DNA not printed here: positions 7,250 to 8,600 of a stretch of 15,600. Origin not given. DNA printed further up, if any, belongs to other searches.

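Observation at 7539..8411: The GH130 domain is extracellular and appears to lack the second phosphate-binding arginine, so it is probably a hydrolase rather than a phosphorylase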

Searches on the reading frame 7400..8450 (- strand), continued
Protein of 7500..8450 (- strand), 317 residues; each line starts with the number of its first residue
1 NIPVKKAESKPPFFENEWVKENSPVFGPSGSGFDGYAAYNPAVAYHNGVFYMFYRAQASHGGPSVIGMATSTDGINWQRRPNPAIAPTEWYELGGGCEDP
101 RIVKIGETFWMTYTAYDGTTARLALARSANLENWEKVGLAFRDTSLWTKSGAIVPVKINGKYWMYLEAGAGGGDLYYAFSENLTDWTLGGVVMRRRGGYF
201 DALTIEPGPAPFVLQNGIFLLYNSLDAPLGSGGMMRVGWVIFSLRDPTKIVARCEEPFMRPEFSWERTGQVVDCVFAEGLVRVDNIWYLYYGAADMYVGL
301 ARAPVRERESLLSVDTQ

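Call 17: find_homologous_proteins(query=window:7500-8450:-, max_evalue=1e-10)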
Query window:7500-8450:- (317 aa): 6443 proteins with E <= 1e-10 among 8000 candidates; the best 120 are listed.
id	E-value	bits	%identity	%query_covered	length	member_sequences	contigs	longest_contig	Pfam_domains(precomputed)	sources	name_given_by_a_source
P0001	9.6e-94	332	40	87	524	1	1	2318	PF22847.3,PF00251.27,PF04041.20,PF04616.21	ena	-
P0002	2.7e-91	324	54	91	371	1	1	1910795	PF00251.27,PF04041.20,PF04616.21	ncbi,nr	ncbi:family 43 glycosylhydrolase [Desulfurococcaceae archaeon MEX13E-LK6-19]|nr:family 43 glycosylhy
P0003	2.3e-88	315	53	88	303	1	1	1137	PF00251.27,PF04041.20,PF04616.21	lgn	-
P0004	2.9e-86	308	50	98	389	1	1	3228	PF22847.3,PF00251.27,PF04041.20,PF04616.21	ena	-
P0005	4.9e-85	304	50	95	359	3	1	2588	PF22847.3,PF00251.27,PF04041.20,PF04616.21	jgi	-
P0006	2.0e-84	302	51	90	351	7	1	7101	PF00251.27,PF04041.20,PF04616.21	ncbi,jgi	-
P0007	2.6e-84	301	52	91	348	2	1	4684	PF22847.3,PF00251.27,PF04041.20,PF04616.21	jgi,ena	-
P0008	3.9e-84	301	51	91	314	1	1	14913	PF22847.3,PF00251.27,PF04041.20,PF04616.21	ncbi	-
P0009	5.1e-84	300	51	88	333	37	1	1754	PF22847.3,PF00251.27,PF04041.20,PF04616.21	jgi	-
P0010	9.1e-84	300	52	89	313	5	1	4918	PF22847.3,PF00251.27,PF04041.20,PF04616.21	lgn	-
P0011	5.1e-83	297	51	89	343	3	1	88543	PF22847.3,PF00251.27,PF04041.20,PF04616.21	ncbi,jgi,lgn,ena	-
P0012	7.3e-83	297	50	96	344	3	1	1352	PF22847.3,PF00251.27,PF04041.20,PF04616.21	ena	-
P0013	1.3e-82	296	51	89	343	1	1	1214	PF22847.3,PF00251.27,PF04041.20,PF04616.21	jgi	-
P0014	1.3e-82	296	51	90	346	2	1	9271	PF22847.3,PF00251.27,PF04041.20,PF04616.21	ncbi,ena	-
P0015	1.6e-82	296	51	89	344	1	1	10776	PF22847.3,PF00251.27,PF04041.20,PF04616.21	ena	-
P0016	2.4e-82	295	50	89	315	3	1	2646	PF22847.3,PF00251.27,PF04041.20,PF04616.21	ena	-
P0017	6.5e-82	294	49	89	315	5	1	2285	PF22847.3,PF00251.27,PF04041.20,PF04616.21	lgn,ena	-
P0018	7.9e-82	293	51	89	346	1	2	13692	PF22847.3,PF00251.27,PF04041.20,PF04616.21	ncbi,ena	-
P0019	1.0e-81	293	48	95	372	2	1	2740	PF22847.3,PF00251.27,PF04041.20,PF04616.21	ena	-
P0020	1.1e-81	293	51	88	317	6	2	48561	PF00251.27,PF04041.20,PF04616.21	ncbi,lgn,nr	ncbi:MAG: hypothetical protein PWQ77_395 [Kosmotogales bacterium]|nr:hypothetical protein [Kosmotoga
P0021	1.3e-81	293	51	90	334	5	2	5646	PF22847.3,PF00251.27,PF04041.20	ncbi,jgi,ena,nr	ncbi:MAG: glycosidase [Thermoprotei archaeon]|nr:MAG: glycosidase [Thermoprotei archaeon]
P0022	1.9e-81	292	50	90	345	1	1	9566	PF22847.3,PF00251.27,PF04041.20,PF04616.21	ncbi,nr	ncbi:MAG: glycosidase [Thermoprotei archaeon]|nr:MAG: glycosidase [Thermoprotei archaeon]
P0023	1.9e-81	292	50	90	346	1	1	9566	PF22847.3,PF00251.27,PF04041.20,PF04616.21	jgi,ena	-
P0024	8.0e-80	287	49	89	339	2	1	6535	PF22847.3,PF00251.27,PF04041.20,PF04616.21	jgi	-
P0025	1.7e-79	286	50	89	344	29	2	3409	PF00251.27,PF04041.20,PF04616.21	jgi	-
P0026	4.3e-79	284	49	89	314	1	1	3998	PF00251.27,PF04041.20,PF04616.21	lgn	-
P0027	5.1e-79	284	49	88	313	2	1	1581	PF00251.27,PF04041.20,PF04616.21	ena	-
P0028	7.5e-79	283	48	91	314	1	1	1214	PF22847.3,PF00251.27,PF04041.20,PF04616.21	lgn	-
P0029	1.2e-78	283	48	91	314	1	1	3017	PF00251.27,PF04041.20,PF04616.21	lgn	-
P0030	2.0e-78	282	48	91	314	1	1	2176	PF00251.27,PF04041.20,PF04616.21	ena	-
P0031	2.1e-78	282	48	91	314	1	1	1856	PF00251.27,PF04041.20,PF04616.21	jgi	jgi:predicted GH43/DUF377 family glycosyl hydrolase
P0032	3.8e-78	281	53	81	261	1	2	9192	PF00251.27,PF04041.20,PF04616.21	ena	-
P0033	6.0e-78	281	48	88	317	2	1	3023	PF00251.27,PF04041.20,PF04616.21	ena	-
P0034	6.1e-78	280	50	89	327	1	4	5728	PF00251.27,PF04041.20,PF04616.21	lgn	-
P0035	7.4e-76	274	46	93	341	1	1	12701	PF22847.3,PF00251.27,PF04041.20,PF04616.21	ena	-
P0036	2.4e-75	272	48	89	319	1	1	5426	PF00251.27,PF04041.20,PF04616.21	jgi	-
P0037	3.5e-75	271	48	89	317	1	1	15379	PF22847.3,PF00251.27,PF04041.20,PF04616.21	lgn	-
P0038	4.6e-75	271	48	88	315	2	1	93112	PF22847.3,PF00251.27,PF04041.20,PF04616.21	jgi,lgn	-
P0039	7.4e-75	270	46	93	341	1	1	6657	PF22847.3,PF00251.27,PF04041.20,PF04616.21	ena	-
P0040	7.5e-75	270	47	89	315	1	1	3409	PF22847.3,PF00251.27,PF04041.20,PF04616.21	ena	-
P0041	7.8e-75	270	45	92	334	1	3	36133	PF00251.27,PF04041.20,PF04616.21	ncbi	ncbi:MAG: glycoside hydrolase family 130 protein [Promethearchaeota archaeon]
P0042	8.3e-75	270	46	93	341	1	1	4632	PF22847.3,PF00251.27,PF04041.20,PF04616.21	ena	-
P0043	8.3e-75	270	46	93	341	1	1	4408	PF22847.3,PF00251.27,PF04041.20,PF04616.21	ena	-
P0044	1.1e-74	270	46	89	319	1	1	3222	PF22847.3,PF00251.27,PF04041.20,PF04616.21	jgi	jgi:predicted GH43/DUF377 family glycosyl hydrolase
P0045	1.3e-74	270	48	88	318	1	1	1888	PF22847.3,PF04041.20,PF04616.21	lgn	-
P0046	1.3e-74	270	47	89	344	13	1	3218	PF00251.27,PF04041.20,PF04616.21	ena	-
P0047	1.3e-74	270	47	89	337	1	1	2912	PF00251.27,PF04041.20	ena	-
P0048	1.5e-74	269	46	90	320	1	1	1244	PF22847.3,PF00251.27,PF04041.20,PF04616.21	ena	-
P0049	1.5e-74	269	48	89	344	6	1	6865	PF00251.27,PF04041.20,PF04616.21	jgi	-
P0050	1.7e-74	269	46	93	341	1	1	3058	PF22847.3,PF00251.27,PF04041.20,PF04616.21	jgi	jgi:predicted GH43/DUF377 family glycosyl hydrolase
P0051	1.8e-74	269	45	90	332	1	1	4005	PF22847.3,PF00251.27,PF04041.20,PF04616.21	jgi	-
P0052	1.9e-74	269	46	93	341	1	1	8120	PF22847.3,PF00251.27,PF04041.20,PF04616.21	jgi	jgi:beta-1,2-mannosidase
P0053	2.1e-74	269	46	93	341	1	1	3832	PF22847.3,PF00251.27,PF04041.20,PF04616.21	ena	-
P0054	2.2e-74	269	46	93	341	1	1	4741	PF22847.3,PF00251.27,PF04041.20,PF04616.21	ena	-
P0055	2.2e-74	269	46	93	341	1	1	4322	PF22847.3,PF00251.27,PF04041.20,PF04616.21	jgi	jgi:predicted GH43/DUF377 family glycosyl hydrolase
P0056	2.6e-74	269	46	93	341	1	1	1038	PF22847.3,PF00251.27,PF04041.20,PF04616.21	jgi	jgi:predicted GH43/DUF377 family glycosyl hydrolase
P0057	3.7e-74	268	47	89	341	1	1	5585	PF22847.3,PF00251.27,PF04041.20,PF04616.21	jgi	jgi:predicted GH43/DUF377 family glycosyl hydrolase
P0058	3.7e-74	268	47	91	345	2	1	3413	PF22847.3,PF00251.27,PF04041.20,PF04616.21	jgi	jgi:predicted GH43/DUF377 family glycosyl hydrolase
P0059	4.1e-74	268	47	89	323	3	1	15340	PF04041.20,PF04616.21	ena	-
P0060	4.2e-74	268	47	89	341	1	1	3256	PF22847.3,PF00251.27,PF04041.20,PF04616.21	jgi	jgi:beta-1,2-mannosidase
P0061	4.2e-74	268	47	89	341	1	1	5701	PF22847.3,PF00251.27,PF04041.20,PF04616.21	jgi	jgi:predicted GH43/DUF377 family glycosyl hydrolase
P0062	4.4e-74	268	46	93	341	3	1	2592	PF22847.3,PF00251.27,PF04041.20,PF04616.21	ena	-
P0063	4.6e-74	268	46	93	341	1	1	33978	PF22847.3,PF00251.27,PF04041.20,PF04616.21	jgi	jgi:beta-1,2-mannosidase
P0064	5.4e-74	267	47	89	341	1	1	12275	PF22847.3,PF00251.27,PF04041.20,PF04616.21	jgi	jgi:predicted GH43/DUF377 family glycosyl hydrolase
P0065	7.0e-74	267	45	93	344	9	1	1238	PF22847.3,PF00251.27,PF04041.20,PF04616.21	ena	-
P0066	7.9e-74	267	47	93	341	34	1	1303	PF22847.3,PF00251.27,PF04041.20,PF04616.21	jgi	-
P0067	8.0e-74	267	44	94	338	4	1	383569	PF22847.3,PF00251.27,PF04041.20,PF04616.21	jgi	jgi:predicted GH43/DUF377 family glycosyl hydrolase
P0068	8.2e-74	267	48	89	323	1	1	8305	PF00251.27,PF04041.20,PF04616.21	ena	-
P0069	9.4e-74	267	46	93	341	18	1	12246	PF22847.3,PF00251.27,PF04041.20,PF04616.21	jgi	jgi:predicted GH43/DUF377 family glycosyl hydrolase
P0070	9.8e-74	267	46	89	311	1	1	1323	PF22847.3,PF00251.27,PF04041.20,PF04616.21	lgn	-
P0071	1.0e-73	267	48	89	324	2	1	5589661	PF00251.27,PF04041.20,PF04616.21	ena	-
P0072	1.1e-73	267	46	93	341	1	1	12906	PF22847.3,PF00251.27,PF04041.20,PF04616.21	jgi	jgi:predicted GH43/DUF377 family glycosyl hydrolase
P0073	1.1e-73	266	47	89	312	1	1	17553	PF00251.27,PF04041.20,PF04616.21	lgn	-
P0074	1.1e-73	266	46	93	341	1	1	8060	PF22847.3,PF00251.27,PF04041.20,PF04616.21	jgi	jgi:beta-1,2-mannosidase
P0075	1.2e-73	266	48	89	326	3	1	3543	PF22847.3,PF00251.27,PF04041.20,PF04616.21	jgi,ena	-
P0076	1.2e-73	266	46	91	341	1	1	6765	PF22847.3,PF00251.27,PF04041.20,PF04616.21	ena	-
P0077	1.4e-73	266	47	89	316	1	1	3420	PF04041.20,PF04616.21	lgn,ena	-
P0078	1.5e-73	266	47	90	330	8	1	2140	PF00251.27,PF04041.20,PF04616.21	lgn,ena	-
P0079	1.6e-73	266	46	93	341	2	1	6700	PF22847.3,PF00251.27,PF04041.20,PF04616.21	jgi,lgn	jgi:predicted GH43/DUF377 family glycosyl hydrolase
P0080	1.9e-73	266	48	89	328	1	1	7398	PF00251.27,PF04041.20,PF04616.21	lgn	-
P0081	1.9e-73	266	45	91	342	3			PF22847.3,PF00251.27,PF04041.20,PF04616.21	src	-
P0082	2.0e-73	266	45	90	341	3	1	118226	PF22847.3,PF00251.27,PF04041.20,PF04616.21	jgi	jgi:predicted GH43/DUF377 family glycosyl hydrolase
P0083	2.0e-73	266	46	93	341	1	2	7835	PF22847.3,PF00251.27,PF04041.20,PF04616.21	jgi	jgi:predicted GH43/DUF377 family glycosyl hydrolase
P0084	2.2e-73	265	46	93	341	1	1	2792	PF22847.3,PF00251.27,PF04041.20,PF04616.21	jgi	jgi:beta-1,2-mannosidase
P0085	2.4e-73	265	46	93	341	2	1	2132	PF22847.3,PF00251.27,PF04041.20,PF04616.21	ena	-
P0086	2.6e-73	265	45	90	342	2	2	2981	PF22847.3,PF00251.27,PF04041.20,PF04616.21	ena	-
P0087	2.7e-73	265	46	93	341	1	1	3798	PF22847.3,PF00251.27,PF04041.20,PF04616.21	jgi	jgi:predicted GH43/DUF377 family glycosyl hydrolase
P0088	2.7e-73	265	48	89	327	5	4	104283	PF00251.27,PF04041.20,PF04616.21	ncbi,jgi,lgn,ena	jgi:beta-1,2-mannosidase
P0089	2.8e-73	265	46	93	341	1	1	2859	PF22847.3,PF00251.27,PF04041.20,PF04616.21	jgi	-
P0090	2.9e-73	265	46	94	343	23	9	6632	PF22847.3,PF00251.27,PF04041.20,PF04616.21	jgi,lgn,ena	jgi:predicted GH43/DUF377 family glycosyl hydrolase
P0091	2.9e-73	265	46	90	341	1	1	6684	PF22847.3,PF00251.27,PF04041.20,PF04616.21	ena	-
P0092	3.0e-73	265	47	93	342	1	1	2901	PF22847.3,PF00251.27,PF04041.20,PF04616.21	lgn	-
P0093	3.1e-73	265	46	90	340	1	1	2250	PF22847.3,PF00251.27,PF04041.20,PF04616.21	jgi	jgi:predicted GH43/DUF377 family glycosyl hydrolase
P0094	3.2e-73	265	48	88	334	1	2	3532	PF00251.27,PF04041.20,PF04616.21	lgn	-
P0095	3.6e-73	265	46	93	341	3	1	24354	PF22847.3,PF00251.27,PF04041.20,PF04616.21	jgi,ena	jgi:beta-1,2-mannosidase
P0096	3.8e-73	265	45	91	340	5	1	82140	PF22847.3,PF00251.27,PF04041.20,PF04616.21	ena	-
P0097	4.6e-73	264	47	89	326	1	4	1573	PF04041.20,PF04616.21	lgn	-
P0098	5.1e-73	264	46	94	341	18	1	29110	PF22847.3,PF00251.27,PF04041.20,PF04616.21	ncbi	-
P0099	5.1e-73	264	48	89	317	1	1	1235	PF22847.3,PF00251.27,PF04041.20,PF04616.21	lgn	-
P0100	5.4e-73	264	46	93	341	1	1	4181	PF22847.3,PF00251.27,PF04041.20,PF04616.21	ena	-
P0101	5.6e-73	264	46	93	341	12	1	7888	PF22847.3,PF00251.27,PF04041.20,PF04616.21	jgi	-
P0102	6.2e-73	264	46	89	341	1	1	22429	PF22847.3,PF00251.27,PF04041.20,PF04616.21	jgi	-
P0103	6.9e-73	264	46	89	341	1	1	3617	PF22847.3,PF00251.27,PF04041.20,PF04616.21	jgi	jgi:predicted GH43/DUF377 family glycosyl hydrolase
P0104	7.6e-73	264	45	95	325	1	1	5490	PF22847.3,PF00251.27,PF04041.20,PF04616.21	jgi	jgi:predicted GH43/DUF377 family glycosyl hydrolase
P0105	8.3e-73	264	48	89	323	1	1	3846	PF04041.20,PF04616.21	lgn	-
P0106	8.8e-73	264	46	94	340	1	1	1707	PF22847.3,PF00251.27,PF04041.20,PF04616.21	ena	-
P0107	9.0e-73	263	47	89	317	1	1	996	PF04041.20,PF04616.21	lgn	-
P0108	9.1e-73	263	46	93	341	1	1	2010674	PF22847.3,PF00251.27,PF04041.20,PF04616.21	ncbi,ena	-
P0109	9.3e-73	263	45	93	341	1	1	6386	PF22847.3,PF00251.27,PF04041.20,PF04616.21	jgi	jgi:beta-1,2-mannosidase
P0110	9.3e-73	263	45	93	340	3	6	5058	PF22847.3,PF00251.27,PF04041.20,PF04616.21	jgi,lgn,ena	-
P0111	9.9e-73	263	46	93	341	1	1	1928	PF22847.3,PF00251.27,PF04041.20,PF04616.21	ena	-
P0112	1.1e-72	263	46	89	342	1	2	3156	PF22847.3,PF00251.27,PF04041.20,PF04616.21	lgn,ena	-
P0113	1.1e-72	263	46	89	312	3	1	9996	PF00251.27,PF04041.20,PF04616.21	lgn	-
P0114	1.3e-72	263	46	91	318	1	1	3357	PF04041.20,PF04616.21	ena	-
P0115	1.3e-72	263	46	89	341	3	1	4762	PF22847.3,PF00251.27,PF04041.20,PF04616.21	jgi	jgi:predicted GH43/DUF377 family glycosyl hydrolase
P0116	1.3e-72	263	46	90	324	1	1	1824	PF22847.3,PF00251.27,PF04041.20,PF04616.21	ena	-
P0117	1.3e-72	263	47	88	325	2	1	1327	PF22847.3,PF00251.27,PF04041.20,PF04616.21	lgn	-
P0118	1.6e-72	263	45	93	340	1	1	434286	PF22847.3,PF00251.27,PF04041.20,PF04616.21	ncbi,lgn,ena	-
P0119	1.6e-72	263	48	88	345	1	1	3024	PF22847.3,PF00251.27,PF04041.20,PF04616.21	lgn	-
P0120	1.8e-72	263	46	90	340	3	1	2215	PF22847.3,PF00251.27,PF04041.20,PF04616.21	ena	-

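Call 29: search_protein_representatives(protein=window:7500-8450:-)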
Query: 317 residues. Proteins with E-value up to 0.001 (for the whole library): 6814; up to 1e-10: 2046; up to 1e-30: 233. The best 150 are listed.
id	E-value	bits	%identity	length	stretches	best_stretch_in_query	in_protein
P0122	4.5e-217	736.2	99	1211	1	1-317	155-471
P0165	1.5e-145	501.1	32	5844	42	17-136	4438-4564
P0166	2.9e-137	473.8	50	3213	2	2-315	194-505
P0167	6.8e-132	456.2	47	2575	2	9-315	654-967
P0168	1.3e-126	438.8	46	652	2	21-304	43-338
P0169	1.5e-124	432.0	44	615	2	20-301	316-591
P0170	2.0e-101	356.0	41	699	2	18-310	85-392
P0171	1.3e-72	261.3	47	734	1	22-302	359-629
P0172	4.8e-72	259.4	51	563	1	34-311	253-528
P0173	1.8e-71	257.6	49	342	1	10-305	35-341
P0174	6.3e-70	252.4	48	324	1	22-301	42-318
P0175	2.3e-69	250.6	34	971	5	23-302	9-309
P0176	1.5e-64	234.8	35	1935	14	23-137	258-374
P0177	3.0e-61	223.9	50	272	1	52-306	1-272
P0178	7.7e-60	219.3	46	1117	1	22-302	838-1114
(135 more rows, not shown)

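Call 34: list_cluster_members(proteins=[P0166, P0167, P0314, P0315, P0168, P0169, P0170, P0002, P0316, P0377])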
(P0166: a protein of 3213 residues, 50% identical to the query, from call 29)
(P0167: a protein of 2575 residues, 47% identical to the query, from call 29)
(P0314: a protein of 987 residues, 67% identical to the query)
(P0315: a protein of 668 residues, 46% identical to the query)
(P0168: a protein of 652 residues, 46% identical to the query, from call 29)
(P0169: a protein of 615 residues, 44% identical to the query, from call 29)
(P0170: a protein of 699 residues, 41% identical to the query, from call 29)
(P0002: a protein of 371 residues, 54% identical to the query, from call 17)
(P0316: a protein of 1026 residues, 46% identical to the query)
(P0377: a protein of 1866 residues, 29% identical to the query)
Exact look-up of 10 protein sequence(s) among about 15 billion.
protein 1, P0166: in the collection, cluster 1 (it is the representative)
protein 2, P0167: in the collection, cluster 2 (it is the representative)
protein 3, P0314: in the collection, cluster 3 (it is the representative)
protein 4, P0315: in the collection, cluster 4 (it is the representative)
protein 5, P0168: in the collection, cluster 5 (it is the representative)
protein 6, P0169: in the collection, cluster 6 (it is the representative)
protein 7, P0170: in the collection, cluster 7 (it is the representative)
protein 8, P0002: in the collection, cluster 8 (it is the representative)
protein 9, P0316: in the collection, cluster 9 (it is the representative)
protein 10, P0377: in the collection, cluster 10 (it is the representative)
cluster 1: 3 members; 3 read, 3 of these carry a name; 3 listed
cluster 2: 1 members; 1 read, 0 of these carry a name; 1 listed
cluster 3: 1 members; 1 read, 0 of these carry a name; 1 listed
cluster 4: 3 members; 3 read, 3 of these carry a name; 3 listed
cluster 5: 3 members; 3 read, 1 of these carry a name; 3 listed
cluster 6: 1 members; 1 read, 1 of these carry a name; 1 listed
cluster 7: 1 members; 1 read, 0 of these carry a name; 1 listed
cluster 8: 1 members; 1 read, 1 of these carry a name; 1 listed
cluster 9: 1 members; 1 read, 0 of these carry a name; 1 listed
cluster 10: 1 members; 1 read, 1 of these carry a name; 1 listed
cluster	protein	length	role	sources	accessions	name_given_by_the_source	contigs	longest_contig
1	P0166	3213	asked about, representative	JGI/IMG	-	predicted alpha-1,2-mannosidase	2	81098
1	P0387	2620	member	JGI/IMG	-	predicted alpha-1,2-mannosidase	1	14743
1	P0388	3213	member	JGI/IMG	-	predicted alpha-1,2-mannosidase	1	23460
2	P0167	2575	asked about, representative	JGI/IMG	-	-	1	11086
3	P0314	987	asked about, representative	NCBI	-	-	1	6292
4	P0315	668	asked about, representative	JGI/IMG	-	predicted GH43/DUF377 family glycosyl hydrolase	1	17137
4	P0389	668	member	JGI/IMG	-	predicted GH43/DUF377 family glycosyl hydrolase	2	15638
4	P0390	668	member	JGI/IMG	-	predicted GH43/DUF377 family glycosyl hydrolase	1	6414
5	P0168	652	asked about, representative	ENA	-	-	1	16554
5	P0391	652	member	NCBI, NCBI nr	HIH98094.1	MAG TPA: family 43 glycosylhydrolase [Thermoplasmata archaeon] | family 43 glycosylhydrolase [Thermoplasmata archaeon]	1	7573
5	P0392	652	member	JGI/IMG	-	-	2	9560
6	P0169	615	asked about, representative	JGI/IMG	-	predicted GH43/DUF377 family glycosyl hydrolase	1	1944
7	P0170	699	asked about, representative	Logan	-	-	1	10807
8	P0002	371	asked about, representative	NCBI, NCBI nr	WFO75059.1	family 43 glycosylhydrolase [Desulfurococcaceae archaeon MEX13E-LK6-19]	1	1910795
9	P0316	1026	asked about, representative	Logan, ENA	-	-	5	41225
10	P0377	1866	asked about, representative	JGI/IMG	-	predicted GH43/DUF377 family glycosyl hydrolase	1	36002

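Call 35: search_protein_families(library=pfam, proteins=[P0166, P0167], max_evalue=0.0001)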
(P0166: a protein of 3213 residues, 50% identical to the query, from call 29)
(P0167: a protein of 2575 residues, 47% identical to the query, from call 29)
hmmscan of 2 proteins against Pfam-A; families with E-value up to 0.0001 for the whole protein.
P0166 (3213 aa): 8 families
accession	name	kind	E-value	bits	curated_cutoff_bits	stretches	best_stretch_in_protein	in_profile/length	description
PF07971.18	Glyco_hydro_92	-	3.1e-167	557.7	24.6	1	2488-2965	1-464/464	Glycosyl hydrolase family 92 catalytic domain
PF04041.19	Glyco_hydro_130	-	4.3e-58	197.2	26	1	228-495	33-311/320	beta-1,4-mannooligosaccharide phosphorylase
PF17678.7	Glyco_hydro_92N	-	1.5e-49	169.4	34.5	1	2257-2482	1-236/236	Glycosyl hydrolase family 92 N-terminal domain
PF13385.13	Laminin_G_3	-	1.6e-23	84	27.6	1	581-734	2-151/151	Concanavalin A-like lectin/glucanases superfamily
PF00041.27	fn3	-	4.4e-13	49.7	25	1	2069-2148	3-82/84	Fibronectin type III domain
PF07705.17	CARDB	-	2.7e-09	37.6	22.7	0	2998-3061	13-78/101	CARDB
PF13205.12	Big_5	-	4.1e-09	37.5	23.6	1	1766-1864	3-105/105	Bacterial Ig-like domain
PF19077.6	Big_13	-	4.1e-05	24.4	27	0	1087-1127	61-100/102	Bacterial Ig-like domain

P0167 (2575 aa): 4 families
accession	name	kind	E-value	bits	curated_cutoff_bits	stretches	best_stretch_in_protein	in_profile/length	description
PF04041.19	Glyco_hydro_130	-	5.4e-60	203.4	26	1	680-958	32-312/320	beta-1,4-mannooligosaccharide phosphorylase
PF13385.13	Laminin_G_3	-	8.8e-26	91.3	27.6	1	1045-1194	4-150/151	Concanavalin A-like lectin/glucanases superfamily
PF10102.14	DUF2341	-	2.7e-15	57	23.4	1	24-113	1-81/84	Domain of unknown function (DUF2341)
PF13205.12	Big_5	-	6.7e-13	49.7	23.6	2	392-494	1-105/105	Bacterial Ig-like domain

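Call 58: find_encoding_contigs(protein=P0002, flank=10000, max_places=2)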
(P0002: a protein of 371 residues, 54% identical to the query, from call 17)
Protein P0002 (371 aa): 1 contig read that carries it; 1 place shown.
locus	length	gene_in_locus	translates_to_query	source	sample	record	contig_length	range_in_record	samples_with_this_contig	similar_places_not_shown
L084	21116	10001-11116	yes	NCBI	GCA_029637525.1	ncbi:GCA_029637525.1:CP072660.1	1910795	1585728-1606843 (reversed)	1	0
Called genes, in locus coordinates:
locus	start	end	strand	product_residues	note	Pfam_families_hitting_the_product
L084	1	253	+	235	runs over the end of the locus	-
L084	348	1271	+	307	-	PF10120:ThiN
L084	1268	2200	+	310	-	PF02558:ApbA, PF03807:F420_oxidored (weak), PF08546:ApbA_C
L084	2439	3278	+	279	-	PF02548:Pantoate_transf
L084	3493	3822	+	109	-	PF02627:CMD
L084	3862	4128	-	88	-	-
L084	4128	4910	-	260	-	PF02006:PPS_PS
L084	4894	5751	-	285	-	PF00288:GHMP_kinases_N (weak)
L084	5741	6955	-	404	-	PF02441:Flavoprotein, PF04127:DFP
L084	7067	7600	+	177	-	PF13527:Acetyltransf_9 (faint), PF13420:Acetyltransf_4 (weak), PF00583:Acetyltransf_1, PF13673:Acetyltransf_10, PF13508:Acetyltransf_7, PF08445:FR47 (weak)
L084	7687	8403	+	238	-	PF07691:PA14, PF10528:GLEYA (weak)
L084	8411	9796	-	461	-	PF02629:CoA_binding, PF13380:CoA_binding_2, PF13607:Succ_CoA_lig, PF19045:Ligase_CoA_2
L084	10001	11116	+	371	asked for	PF04041:Glyco_hydro_130, PF00251:Glyco_hydro_32N (weak), PF04616:Glyco_hydro_43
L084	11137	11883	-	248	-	PF02146:SIR2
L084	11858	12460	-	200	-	PF00149:Metallophos, PF12850:Metallophos_2, PF14582:Metallophos_3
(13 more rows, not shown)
